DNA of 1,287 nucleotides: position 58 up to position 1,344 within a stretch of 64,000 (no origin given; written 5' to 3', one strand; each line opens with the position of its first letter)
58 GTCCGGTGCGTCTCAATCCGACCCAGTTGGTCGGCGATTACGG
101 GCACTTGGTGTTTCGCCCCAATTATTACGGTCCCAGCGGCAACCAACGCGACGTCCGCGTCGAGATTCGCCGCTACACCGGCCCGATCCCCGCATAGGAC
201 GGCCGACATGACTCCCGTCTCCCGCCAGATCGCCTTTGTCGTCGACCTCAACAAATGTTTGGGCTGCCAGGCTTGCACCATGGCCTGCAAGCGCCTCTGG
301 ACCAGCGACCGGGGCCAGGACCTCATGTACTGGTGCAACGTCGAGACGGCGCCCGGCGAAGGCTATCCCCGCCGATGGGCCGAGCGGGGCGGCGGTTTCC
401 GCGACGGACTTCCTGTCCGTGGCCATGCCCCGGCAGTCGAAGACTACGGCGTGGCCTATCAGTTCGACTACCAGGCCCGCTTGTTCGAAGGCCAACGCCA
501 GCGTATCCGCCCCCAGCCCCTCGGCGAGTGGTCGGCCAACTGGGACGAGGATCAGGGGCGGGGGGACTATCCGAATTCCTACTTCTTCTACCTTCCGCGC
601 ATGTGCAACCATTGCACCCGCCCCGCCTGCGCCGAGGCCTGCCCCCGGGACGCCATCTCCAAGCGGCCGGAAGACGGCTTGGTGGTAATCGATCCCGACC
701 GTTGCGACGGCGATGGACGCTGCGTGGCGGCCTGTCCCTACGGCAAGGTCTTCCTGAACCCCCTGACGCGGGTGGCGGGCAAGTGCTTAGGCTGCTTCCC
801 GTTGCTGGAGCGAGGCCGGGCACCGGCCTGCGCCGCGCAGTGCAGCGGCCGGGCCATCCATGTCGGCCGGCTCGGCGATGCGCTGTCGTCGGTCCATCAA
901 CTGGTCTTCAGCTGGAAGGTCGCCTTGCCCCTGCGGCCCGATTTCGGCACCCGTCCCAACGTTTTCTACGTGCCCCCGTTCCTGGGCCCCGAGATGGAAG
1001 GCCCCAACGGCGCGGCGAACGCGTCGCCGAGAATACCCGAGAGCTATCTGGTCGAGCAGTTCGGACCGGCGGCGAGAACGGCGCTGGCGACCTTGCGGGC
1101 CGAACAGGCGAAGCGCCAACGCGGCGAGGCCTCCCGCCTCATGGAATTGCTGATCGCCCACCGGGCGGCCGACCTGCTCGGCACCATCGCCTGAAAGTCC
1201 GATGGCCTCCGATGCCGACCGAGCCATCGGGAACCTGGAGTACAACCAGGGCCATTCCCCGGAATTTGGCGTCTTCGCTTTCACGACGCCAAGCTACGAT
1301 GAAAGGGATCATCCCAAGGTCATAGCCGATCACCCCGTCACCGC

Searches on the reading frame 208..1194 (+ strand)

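Call 69: search_protein_families(library=pfam, proteins=[window:208-1194:+], max_evalue=0.0001)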
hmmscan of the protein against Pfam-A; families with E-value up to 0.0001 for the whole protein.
window:208-1194:+ (328 aa): 8 families
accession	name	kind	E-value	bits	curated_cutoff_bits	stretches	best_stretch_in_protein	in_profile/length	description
PF13247.11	Fer4_11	-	9.9e-27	93.5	26.2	1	126-221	3-99/100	4Fe-4S dicluster domain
PF12837.12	Fer4_6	-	2.8e-11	43.2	25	1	159-179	2-22/24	4Fe-4S binding domain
PF12838.12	Fer4_7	-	5.5e-11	43.2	27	1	133-179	2-51/52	4Fe-4S dicluster domain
PF13237.11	Fer4_10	-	1.8e-09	37.8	25.5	2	159-212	2-52/53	4Fe-4S dicluster domain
PF00037.32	Fer4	-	5.2e-08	32.8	21.1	1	159-179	1-21/24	4Fe-4S binding domain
PF12797.12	Fer4_2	-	5.1e-07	29.7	24.5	0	10-28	3-21/22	4Fe-4S binding domain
PF25160.1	LdpA_Fe-S-bd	-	1e-06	28.9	27.6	1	135-181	4-43/49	LdpA Fe-S cluster-binding domain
PF13187.11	Fer4_9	-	1.9e-06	28.2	27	0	132-179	1-50/52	4Fe-4S dicluster domain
